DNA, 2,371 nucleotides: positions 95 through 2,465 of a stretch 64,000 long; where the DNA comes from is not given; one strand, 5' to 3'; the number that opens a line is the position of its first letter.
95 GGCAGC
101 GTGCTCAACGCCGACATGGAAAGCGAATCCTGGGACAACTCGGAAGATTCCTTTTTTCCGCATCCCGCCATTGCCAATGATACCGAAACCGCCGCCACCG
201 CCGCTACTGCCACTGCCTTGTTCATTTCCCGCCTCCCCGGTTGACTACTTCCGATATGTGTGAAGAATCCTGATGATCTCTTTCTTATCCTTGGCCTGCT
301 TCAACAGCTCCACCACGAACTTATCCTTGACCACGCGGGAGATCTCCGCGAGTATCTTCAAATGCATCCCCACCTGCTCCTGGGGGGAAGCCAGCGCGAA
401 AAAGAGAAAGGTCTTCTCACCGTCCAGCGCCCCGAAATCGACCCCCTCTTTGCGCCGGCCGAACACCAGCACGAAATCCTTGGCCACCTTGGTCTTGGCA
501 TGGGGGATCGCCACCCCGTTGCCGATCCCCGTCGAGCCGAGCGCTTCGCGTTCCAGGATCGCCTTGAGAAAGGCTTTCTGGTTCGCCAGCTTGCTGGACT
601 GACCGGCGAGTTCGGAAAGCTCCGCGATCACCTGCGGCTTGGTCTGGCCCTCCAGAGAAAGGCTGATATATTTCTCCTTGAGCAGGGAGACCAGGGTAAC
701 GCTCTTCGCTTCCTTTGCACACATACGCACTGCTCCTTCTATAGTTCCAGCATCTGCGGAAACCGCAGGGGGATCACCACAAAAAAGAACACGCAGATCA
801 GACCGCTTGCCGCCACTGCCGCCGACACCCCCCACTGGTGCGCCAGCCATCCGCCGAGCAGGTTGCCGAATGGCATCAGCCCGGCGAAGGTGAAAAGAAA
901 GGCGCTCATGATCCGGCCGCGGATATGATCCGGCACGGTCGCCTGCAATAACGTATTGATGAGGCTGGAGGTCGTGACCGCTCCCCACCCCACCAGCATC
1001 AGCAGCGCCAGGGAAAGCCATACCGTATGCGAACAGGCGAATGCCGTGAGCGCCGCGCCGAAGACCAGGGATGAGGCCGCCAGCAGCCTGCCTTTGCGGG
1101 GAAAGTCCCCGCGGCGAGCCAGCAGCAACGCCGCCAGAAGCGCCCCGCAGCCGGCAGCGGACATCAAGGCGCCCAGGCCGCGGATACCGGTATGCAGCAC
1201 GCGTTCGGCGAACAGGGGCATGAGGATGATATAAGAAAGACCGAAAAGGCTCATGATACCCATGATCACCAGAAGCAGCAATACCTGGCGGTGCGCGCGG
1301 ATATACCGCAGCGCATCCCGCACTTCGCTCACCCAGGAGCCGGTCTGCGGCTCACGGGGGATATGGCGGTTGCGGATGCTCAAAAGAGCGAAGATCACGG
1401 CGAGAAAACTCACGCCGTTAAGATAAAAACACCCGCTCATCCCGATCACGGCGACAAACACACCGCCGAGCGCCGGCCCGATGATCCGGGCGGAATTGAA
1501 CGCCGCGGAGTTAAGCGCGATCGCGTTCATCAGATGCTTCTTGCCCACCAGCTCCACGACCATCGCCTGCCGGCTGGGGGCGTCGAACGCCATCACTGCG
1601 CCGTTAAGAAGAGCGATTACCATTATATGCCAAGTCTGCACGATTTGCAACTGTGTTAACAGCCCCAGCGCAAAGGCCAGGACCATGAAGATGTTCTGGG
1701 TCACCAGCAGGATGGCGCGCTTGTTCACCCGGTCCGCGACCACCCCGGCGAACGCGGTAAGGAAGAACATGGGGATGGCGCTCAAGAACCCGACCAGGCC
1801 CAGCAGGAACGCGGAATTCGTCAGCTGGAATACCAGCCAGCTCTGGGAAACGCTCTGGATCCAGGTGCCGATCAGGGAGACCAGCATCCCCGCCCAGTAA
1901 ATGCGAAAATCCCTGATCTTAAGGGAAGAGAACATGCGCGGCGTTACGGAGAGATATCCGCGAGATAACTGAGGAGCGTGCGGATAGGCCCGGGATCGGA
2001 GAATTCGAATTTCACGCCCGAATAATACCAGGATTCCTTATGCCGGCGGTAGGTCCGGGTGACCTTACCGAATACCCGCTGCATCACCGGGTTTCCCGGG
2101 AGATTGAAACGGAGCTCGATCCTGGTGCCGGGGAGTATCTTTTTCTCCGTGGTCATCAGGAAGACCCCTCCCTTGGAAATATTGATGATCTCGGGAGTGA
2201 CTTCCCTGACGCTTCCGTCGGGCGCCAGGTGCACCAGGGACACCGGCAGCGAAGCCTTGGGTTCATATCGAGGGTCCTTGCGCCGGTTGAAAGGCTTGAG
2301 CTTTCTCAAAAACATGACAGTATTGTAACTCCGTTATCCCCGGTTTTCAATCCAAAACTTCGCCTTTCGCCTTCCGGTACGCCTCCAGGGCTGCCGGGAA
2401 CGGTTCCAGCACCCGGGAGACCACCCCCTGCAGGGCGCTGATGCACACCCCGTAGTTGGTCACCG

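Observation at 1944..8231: Hyd maturase operon with embedded aspartase, TM1266-like regulator, unknown membrane protein and trailing PilZ gene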

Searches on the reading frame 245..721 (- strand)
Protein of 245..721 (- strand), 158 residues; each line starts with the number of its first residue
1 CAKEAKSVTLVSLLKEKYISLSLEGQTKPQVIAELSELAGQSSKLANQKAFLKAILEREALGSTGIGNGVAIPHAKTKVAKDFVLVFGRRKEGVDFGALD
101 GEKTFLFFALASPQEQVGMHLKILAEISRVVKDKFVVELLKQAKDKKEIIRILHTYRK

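Call 30: search_protein_families(library=pfam, proteins=[window:245-721:-])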
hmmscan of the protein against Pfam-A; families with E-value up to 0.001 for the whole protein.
window:245-721:- (158 aa): 1 family
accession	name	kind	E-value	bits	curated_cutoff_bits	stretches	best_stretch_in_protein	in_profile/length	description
PF00359.27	PTS_EIIA_2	-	3.8e-37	127.9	27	1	13-154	2-142/144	Phosphoenolpyruvate-dependent sugar phosphotransferase system, EIIA 2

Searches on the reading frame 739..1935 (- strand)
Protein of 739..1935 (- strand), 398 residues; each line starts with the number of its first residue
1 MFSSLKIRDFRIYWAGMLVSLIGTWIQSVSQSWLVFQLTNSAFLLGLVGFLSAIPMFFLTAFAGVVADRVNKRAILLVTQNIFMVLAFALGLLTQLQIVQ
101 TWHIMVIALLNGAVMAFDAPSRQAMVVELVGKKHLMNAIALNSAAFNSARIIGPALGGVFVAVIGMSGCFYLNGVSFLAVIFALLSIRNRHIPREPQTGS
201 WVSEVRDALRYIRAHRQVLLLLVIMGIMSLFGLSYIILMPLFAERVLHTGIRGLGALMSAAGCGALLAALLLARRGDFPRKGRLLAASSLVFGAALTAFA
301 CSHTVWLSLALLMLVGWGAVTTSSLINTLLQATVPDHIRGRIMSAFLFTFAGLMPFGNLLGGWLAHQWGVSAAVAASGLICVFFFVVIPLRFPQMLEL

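Call 4: search_protein_families(library=ncbifam, proteins=[window:739-1935:-])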
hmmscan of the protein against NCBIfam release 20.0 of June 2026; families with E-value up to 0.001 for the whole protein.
window:739-1935:- (398 aa): 12 families
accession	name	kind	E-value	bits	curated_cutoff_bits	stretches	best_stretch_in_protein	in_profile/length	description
TIGR00900.1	2A0121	subfamily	5.4e-55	187.2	319.6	1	10-368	1-363/364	H+ Antiporter protein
NF007792.0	PRK10489.1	equivalog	1.7e-43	149.2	324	1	8-394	17-401/419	enterobactin transporter EntS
NF052575.1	MFS_efflux_Tap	equivalog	2.7e-19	69.5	625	1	16-395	12-397/401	multidrug efflux MFS transporter Tap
NF012178.0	tet_MFS_V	exception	7.8e-18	64.8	640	1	3-387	3-393/409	tetracycline efflux MFS transporter Tet(V)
NF000245.1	macrolide_MefA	exception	6.5e-16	58.4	675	1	9-390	10-395/405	macrolide efflux MFS transporter Mef(A)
NF000246.1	macrolide_MefC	exception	3.3e-13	49.5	870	1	10-383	10-387/407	macrolide efflux MFS transporter Mef(C)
NF006386.0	PRK08633.1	equivalog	1.3e-12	46.3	1221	1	36-396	40-414/1147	acyl-[ACP]--phospholipid O-acyltransferase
NF000051.1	macrolide_MefB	exception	5.6e-12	45.3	800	1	9-383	10-387/409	macrolide efflux MFS transporter Mef(B)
NF000154.1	macrolide_MefEN2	exception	2e-10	40.5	800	1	16-383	14-383/401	macrolide efflux MFS transporter Mef(En2)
TIGR00880.1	2_A_01_02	superfamily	2.7e-10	40.5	131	1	51-185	6-135/141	multidrug resistance protein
NF012174.0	tet_MFS_A_B_C_D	equivalog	4.5e-07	29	475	1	42-344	39-335/382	Tet(A)/Tet(B)/Tet(C) family tetracycline efflux MFS transporter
TIGR00895.1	2A0115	subfamily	5.6e-05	22.2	418.55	0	254-389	54-189/398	aromatic acid/H+ symport family MFS transporter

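Call 5: search_protein_families(library=pfam, proteins=[window:739-1935:-])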
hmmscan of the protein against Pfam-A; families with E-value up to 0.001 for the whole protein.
window:739-1935:- (398 aa): 2 families
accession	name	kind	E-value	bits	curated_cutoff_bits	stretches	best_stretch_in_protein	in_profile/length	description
PF05977.19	MFS_3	-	9.4e-68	229.4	27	1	2-392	4-395/524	Transmembrane secretion effector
PF07690.21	MFS_1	-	2.9e-44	151.8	33.4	2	14-350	2-339/347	Major Facilitator Superfamily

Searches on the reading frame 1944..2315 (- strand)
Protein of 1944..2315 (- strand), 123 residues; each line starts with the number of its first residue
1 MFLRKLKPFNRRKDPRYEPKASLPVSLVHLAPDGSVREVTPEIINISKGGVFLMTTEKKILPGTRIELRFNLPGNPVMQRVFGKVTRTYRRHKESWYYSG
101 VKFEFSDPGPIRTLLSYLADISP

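Call 4: search_protein_families(library=ncbifam, proteins=[window:1944-2315:-])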
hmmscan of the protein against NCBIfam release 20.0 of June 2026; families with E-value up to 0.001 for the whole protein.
window:1944-2315:- (123 aa): 1 family
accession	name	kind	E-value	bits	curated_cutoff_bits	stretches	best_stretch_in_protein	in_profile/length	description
TIGR02266.1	gmx_TIGR02266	paralog_domain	2.5e-09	37.2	68.7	1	39-108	17-85/96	TIGR02266 family protein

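Call 5: search_protein_families(library=pfam, proteins=[window:1944-2315:-])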
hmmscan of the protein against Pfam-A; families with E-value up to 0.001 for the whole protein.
window:1944-2315:- (123 aa): 1 family
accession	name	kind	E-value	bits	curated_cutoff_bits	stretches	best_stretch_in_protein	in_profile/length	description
PF07238.19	PilZ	-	1.4e-10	41.9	22.5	1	10-119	1-101/102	PilZ domain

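Call 28: find_homologous_proteins(query=window:1944-2315:-, max_evalue=0.001)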
Query window:1944-2315:- (123 aa): 1 proteins with E <= 0.001 among 5 candidates.
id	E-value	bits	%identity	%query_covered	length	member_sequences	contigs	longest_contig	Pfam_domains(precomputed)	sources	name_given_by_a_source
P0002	1.6e-76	272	100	100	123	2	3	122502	PF07238.20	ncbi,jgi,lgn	jgi:hypothetical protein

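Call 29: find_encoding_contigs(protein=P0002, flank=3000, max_places=4)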
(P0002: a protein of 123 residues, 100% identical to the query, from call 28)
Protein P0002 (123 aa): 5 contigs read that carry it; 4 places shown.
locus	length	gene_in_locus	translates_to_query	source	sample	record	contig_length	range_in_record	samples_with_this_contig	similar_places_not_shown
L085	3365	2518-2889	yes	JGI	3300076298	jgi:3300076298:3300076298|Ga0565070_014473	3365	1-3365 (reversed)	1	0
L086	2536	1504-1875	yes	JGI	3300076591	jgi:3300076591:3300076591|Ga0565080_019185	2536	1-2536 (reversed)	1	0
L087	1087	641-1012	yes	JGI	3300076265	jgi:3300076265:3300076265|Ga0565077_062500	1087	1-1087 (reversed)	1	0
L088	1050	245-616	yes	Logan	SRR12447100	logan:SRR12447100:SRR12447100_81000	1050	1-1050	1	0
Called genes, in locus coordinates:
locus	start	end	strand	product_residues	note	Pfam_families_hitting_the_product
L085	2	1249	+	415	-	?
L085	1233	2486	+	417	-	PF01926:MMR_HSR1, PF18128:HydF_dimer, PF18133:HydF_tetramer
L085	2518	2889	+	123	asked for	PF07238:PilZ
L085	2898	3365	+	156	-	?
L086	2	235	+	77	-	?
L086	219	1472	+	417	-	PF01926:MMR_HSR1, PF18128:HydF_dimer, PF18133:HydF_tetramer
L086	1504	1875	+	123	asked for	PF07238:PilZ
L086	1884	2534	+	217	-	?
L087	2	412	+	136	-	?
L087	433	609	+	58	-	PF18133:HydF_tetramer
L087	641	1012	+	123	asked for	PF07238:PilZ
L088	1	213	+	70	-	?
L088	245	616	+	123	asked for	PF07238:PilZ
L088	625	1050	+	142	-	?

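Call 53: search_protein_families(library=pfam, alignment_id=A3, max_evalue=0.01)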
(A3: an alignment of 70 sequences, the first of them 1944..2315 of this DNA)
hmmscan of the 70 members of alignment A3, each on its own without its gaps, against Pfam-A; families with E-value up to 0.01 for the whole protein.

A. member 1, window:1944-2315:- (123 aa): 1 family
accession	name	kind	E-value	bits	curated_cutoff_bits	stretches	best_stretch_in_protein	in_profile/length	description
PF07238.19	PilZ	-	1.4e-10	41.9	22.5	1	10-119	1-101/102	PilZ domain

B. families by the number of members that match (of 70 scanned): 29 families (the first 25 are shown)
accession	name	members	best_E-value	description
PF19135.5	DUF5818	8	2.7e-06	Protein of unknown function (DUF5818)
PF01875.22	Memo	4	6e-31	Memo-like protein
PF00535.33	Glycos_transf_2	2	6.7e-22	Glycosyl transferase family 2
PF00072.30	Response_reg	2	2.1e-21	Response regulator receiver domain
PF01797.21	Y1_Tnp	2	2.4e-12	Transposase IS200 like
PF01257.25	2Fe-2S_thioredx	1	1.1e-49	Thioredoxin-like [2Fe-2S] ferredoxin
PF04480.18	DUF559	1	1.7e-41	Protein of unknown function (DUF559)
PF22091.2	DUF6941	1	1.5e-40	Family of unknown function (DUF6941)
PF01155.25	HypA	1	3e-32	Hydrogenase/urease nickel incorporation, metallochaperone, hypA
PF01575.25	MaoC_dehydratas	1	6.4e-25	MaoC like domain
PF13596.12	PAS_10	1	1.6e-23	PAS domain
PF02915.23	Rubrerythrin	1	1.1e-15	Rubrerythrin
PF21349.2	RUBY_RBDX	1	1.6e-14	Rubrerythrin, rubredoxin-like domain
PF07238.19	PilZ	1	1.4e-10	PilZ domain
PF18741.7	MTES_1575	1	1.5e-07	REase_MTES_1575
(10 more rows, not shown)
